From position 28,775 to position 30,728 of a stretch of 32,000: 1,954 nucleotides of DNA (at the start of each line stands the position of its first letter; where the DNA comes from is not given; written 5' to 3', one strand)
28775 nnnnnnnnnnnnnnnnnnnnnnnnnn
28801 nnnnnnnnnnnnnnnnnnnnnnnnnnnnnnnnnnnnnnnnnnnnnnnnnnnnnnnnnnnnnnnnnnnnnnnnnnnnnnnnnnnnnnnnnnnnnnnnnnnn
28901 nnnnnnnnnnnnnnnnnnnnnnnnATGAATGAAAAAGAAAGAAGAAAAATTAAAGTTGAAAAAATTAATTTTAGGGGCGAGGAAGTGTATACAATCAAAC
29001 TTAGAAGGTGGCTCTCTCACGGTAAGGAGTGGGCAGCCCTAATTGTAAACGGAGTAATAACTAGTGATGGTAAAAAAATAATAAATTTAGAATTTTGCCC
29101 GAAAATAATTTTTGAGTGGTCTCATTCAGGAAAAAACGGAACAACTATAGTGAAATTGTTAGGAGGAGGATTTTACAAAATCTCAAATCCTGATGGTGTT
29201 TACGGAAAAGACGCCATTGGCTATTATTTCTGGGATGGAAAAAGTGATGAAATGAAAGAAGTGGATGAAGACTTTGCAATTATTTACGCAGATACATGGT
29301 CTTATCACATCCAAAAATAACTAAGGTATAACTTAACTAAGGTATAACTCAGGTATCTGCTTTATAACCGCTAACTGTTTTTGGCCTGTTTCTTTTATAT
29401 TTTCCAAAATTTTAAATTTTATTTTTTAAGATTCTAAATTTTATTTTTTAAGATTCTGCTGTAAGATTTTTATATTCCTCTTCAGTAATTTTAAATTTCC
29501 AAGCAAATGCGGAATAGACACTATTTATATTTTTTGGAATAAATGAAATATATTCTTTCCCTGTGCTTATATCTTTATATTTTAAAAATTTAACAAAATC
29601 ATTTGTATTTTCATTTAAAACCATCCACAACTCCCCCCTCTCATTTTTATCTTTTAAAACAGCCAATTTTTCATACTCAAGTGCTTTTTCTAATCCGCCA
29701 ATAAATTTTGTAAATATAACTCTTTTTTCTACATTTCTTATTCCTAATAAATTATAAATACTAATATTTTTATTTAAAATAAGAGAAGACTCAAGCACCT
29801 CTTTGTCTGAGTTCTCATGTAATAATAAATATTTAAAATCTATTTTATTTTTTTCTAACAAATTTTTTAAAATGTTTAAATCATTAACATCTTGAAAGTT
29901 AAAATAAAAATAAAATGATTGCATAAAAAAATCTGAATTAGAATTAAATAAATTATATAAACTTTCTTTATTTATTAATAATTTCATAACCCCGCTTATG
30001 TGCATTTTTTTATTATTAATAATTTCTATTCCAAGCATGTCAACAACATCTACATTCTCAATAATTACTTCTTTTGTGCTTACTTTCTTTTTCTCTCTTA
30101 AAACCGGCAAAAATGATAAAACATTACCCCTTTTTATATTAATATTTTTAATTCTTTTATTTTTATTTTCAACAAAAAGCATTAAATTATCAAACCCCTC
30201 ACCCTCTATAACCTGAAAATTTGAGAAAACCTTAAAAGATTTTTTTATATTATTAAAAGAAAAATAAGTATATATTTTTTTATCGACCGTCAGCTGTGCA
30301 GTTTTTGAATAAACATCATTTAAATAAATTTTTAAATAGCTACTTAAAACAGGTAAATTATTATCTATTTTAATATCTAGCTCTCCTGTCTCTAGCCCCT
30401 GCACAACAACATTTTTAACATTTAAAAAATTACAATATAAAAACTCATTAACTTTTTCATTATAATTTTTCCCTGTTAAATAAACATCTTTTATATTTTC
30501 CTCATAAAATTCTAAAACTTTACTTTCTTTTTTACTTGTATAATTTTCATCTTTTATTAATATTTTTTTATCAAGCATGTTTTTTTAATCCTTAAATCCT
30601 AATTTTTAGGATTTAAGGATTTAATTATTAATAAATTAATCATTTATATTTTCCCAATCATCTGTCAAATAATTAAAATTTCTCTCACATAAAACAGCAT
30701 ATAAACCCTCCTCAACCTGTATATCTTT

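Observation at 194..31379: Recurrent stem-loop / short A-rich spacer / ATG architecture before at least 11 genes on both strands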

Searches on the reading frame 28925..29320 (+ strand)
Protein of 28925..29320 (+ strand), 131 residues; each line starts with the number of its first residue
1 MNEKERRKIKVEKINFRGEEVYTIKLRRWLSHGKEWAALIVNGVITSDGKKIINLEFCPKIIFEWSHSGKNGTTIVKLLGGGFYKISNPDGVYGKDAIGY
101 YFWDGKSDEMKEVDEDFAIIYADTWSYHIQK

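Call 11: search_protein_families(library=pfam, proteins=[window:28925-29320:+], max_evalue=0.01)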
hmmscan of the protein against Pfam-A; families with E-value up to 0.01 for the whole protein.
window:28925-29320:+ (131 aa): 0 families

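Call 19: find_encoding_contigs(protein=window:28925-29320:+, flank=10000, max_places=10)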
Protein window:28925-29320:+ (131 aa): 1 contig read that carries it; 1 place shown.
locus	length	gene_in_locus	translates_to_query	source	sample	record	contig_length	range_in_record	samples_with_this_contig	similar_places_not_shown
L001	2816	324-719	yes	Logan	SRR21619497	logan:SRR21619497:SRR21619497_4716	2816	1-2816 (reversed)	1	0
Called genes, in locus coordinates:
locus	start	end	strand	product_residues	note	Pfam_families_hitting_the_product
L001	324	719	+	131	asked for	-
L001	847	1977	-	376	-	-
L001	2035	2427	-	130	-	-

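Call 80: search_protein_families(library=phrogs, proteins=[window:28925-29320:+], max_evalue=0.01)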
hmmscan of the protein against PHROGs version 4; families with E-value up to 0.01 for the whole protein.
window:28925-29320:+ (131 aa): 0 families

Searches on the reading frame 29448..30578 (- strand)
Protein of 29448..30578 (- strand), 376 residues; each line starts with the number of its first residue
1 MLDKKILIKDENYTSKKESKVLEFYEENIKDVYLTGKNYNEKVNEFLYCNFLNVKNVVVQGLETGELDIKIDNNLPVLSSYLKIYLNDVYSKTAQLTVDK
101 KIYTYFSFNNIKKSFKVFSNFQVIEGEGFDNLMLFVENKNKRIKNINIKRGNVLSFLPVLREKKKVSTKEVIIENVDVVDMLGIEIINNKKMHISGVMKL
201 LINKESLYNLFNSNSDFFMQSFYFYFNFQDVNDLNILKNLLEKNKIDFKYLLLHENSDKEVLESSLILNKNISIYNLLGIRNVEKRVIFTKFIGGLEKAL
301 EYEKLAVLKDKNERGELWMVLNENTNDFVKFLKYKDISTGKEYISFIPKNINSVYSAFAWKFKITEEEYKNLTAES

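Call 11: search_protein_families(library=pfam, proteins=[window:29448-30578:-], max_evalue=0.01)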
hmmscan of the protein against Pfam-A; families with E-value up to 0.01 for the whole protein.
window:29448-30578:- (376 aa): 0 families

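Call 27: find_related_loci(query=window:29448-30578:-, collection=viral_contigs, flank=5000)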
Query window:29448-30578:- (376 aa) in viral_contigs; peptide patterns used: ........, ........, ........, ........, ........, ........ (x = any residue, [..] = any of these).
16 stretches matched a pattern, but none encodes a relative of the query by tblastn (E <= 1e-3).

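Call 48: find_homologous_proteins(query=window:29448-30578:-, max_evalue=0.00001)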
Query window:29448-30578:- (376 aa): 2 proteins with E <= 0.00001 among 8000 candidates.
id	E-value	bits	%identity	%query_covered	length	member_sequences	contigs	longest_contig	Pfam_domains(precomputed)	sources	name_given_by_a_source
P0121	5.5e-231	784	100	100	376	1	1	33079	-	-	-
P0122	1.7e-211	720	92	100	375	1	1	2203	-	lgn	-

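Call 49: find_encoding_contigs(protein=P0122, flank=5000)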
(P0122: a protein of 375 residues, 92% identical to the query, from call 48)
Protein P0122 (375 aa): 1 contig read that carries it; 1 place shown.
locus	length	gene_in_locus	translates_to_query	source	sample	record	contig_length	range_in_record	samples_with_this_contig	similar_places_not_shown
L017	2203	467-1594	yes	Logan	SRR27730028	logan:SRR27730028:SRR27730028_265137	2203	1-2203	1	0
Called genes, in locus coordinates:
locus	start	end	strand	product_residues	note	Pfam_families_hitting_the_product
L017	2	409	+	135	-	?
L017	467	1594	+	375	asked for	-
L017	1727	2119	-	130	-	-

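Call 80: search_protein_families(library=phrogs, proteins=[window:29448-30578:-], max_evalue=0.01)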
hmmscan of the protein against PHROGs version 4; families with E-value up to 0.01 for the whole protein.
window:29448-30578:- (376 aa): 0 families
